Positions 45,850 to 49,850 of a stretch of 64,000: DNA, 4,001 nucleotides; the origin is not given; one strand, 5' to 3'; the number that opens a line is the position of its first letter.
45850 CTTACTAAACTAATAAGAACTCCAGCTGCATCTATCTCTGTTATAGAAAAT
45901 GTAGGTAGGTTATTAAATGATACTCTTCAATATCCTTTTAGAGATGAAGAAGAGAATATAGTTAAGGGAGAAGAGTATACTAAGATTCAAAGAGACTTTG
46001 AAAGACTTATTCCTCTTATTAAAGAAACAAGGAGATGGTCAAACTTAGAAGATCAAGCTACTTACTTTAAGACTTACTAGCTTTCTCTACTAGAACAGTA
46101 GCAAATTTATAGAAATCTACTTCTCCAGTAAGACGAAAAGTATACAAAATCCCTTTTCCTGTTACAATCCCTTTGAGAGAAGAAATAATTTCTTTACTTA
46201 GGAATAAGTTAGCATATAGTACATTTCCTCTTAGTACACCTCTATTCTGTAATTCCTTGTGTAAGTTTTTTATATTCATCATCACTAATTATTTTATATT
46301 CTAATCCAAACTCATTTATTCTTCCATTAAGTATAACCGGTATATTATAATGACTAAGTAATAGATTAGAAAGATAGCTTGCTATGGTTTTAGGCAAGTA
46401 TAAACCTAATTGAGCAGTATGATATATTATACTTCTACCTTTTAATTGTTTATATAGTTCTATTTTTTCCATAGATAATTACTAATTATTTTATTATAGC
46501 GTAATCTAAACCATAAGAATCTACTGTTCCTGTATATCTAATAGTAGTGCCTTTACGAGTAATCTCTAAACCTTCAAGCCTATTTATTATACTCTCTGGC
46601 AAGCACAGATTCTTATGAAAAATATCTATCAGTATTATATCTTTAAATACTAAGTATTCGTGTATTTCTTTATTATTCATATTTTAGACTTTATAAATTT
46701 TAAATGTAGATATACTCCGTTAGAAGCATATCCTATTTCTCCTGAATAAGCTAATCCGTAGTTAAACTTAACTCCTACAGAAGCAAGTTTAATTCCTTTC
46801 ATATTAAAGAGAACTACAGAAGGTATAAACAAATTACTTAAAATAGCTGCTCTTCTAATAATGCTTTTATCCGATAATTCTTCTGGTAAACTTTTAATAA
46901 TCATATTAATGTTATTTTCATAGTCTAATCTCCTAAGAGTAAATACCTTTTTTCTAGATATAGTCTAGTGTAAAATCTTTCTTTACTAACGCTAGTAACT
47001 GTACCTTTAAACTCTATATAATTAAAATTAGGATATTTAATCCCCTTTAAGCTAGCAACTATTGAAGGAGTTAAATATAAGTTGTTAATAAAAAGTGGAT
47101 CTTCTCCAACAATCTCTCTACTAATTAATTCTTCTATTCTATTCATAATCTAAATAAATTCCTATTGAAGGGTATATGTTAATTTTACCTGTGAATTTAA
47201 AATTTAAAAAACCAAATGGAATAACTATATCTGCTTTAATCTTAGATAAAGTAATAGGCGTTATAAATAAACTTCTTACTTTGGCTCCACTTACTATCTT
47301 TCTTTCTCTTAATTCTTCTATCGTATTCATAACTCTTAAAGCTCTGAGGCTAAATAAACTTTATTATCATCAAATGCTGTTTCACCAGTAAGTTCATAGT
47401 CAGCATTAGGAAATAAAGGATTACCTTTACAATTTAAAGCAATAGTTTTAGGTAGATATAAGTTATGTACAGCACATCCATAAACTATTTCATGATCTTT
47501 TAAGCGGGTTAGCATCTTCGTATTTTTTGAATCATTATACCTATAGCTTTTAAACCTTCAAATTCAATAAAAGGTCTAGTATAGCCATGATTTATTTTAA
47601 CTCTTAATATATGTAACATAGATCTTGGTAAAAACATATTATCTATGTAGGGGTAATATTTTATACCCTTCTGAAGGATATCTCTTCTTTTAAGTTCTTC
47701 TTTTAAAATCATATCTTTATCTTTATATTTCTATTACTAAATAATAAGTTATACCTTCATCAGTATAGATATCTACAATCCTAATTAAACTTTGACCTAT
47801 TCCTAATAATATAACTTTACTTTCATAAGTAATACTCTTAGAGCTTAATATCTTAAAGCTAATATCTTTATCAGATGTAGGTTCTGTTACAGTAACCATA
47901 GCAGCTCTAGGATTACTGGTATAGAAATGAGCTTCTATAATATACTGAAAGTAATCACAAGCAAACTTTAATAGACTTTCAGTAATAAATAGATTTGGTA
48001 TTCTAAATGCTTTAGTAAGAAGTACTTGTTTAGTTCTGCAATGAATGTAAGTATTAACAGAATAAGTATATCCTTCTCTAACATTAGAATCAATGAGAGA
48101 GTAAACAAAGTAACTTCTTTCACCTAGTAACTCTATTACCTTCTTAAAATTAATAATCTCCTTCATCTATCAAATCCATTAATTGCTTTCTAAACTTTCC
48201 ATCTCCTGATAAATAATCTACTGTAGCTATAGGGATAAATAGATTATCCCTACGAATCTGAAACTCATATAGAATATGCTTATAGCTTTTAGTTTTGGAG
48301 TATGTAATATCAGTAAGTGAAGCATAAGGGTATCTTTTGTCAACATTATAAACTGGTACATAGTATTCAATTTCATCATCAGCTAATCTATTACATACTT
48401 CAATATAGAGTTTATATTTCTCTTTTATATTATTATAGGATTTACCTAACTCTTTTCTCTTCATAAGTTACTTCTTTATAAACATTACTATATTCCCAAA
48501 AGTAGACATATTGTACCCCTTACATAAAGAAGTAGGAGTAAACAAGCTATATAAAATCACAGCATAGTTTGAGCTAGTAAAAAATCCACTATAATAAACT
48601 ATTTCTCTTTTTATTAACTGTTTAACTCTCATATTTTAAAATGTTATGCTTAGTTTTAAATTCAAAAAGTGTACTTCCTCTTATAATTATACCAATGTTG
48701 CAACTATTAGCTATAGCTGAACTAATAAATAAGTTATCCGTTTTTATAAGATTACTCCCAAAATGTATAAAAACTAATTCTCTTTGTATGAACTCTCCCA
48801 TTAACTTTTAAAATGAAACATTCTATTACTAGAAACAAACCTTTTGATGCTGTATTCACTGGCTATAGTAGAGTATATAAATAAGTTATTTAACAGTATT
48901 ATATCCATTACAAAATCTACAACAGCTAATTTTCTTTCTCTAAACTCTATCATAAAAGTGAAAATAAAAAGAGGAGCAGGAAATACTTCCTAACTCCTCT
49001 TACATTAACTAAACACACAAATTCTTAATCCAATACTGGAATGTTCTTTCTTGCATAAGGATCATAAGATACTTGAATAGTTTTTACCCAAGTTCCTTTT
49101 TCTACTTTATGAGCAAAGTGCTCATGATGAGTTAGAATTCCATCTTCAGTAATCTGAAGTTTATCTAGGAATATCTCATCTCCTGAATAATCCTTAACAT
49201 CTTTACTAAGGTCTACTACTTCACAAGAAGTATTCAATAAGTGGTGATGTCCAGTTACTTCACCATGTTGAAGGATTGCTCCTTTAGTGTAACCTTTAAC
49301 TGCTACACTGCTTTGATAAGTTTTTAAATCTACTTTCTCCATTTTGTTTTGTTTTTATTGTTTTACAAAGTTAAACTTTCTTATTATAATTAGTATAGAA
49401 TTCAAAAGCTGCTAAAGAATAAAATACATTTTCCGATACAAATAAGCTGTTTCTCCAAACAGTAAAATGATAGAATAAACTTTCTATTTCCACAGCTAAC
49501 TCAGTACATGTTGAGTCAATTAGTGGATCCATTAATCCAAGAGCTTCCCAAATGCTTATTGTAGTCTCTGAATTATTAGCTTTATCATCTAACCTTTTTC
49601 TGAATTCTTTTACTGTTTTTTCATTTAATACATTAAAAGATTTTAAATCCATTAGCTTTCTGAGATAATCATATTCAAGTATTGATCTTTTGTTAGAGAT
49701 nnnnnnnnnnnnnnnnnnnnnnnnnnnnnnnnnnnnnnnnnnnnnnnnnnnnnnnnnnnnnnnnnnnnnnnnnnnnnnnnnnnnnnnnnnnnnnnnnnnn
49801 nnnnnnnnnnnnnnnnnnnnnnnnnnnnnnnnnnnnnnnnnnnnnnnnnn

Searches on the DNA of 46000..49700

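Call 39: search_rna_families(source=window, start=46000, end=49700, threshold=evalue, max_evalue=1, show_alignments=2)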
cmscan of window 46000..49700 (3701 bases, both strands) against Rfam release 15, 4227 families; matches with E-value up to 1: 3.
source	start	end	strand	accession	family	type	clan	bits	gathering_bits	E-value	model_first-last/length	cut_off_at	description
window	46369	46462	+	RF02430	SpF19_sRNA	Gene; sRNA;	-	23.4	60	0.52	1-99/99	no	Streptococcus sRNA SpF19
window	46217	46287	-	RF01662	ceN89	Gene; snRNA; snoRNA; CD-box;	-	20.5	48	0.66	1-78/78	no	Caenorhabditis snoRNA ceN89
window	49362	49420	-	RF02350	psRNA6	Gene; sRNA;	-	16.8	60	0.11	1-333/333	no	Nitrosomonas sRNA psRNA6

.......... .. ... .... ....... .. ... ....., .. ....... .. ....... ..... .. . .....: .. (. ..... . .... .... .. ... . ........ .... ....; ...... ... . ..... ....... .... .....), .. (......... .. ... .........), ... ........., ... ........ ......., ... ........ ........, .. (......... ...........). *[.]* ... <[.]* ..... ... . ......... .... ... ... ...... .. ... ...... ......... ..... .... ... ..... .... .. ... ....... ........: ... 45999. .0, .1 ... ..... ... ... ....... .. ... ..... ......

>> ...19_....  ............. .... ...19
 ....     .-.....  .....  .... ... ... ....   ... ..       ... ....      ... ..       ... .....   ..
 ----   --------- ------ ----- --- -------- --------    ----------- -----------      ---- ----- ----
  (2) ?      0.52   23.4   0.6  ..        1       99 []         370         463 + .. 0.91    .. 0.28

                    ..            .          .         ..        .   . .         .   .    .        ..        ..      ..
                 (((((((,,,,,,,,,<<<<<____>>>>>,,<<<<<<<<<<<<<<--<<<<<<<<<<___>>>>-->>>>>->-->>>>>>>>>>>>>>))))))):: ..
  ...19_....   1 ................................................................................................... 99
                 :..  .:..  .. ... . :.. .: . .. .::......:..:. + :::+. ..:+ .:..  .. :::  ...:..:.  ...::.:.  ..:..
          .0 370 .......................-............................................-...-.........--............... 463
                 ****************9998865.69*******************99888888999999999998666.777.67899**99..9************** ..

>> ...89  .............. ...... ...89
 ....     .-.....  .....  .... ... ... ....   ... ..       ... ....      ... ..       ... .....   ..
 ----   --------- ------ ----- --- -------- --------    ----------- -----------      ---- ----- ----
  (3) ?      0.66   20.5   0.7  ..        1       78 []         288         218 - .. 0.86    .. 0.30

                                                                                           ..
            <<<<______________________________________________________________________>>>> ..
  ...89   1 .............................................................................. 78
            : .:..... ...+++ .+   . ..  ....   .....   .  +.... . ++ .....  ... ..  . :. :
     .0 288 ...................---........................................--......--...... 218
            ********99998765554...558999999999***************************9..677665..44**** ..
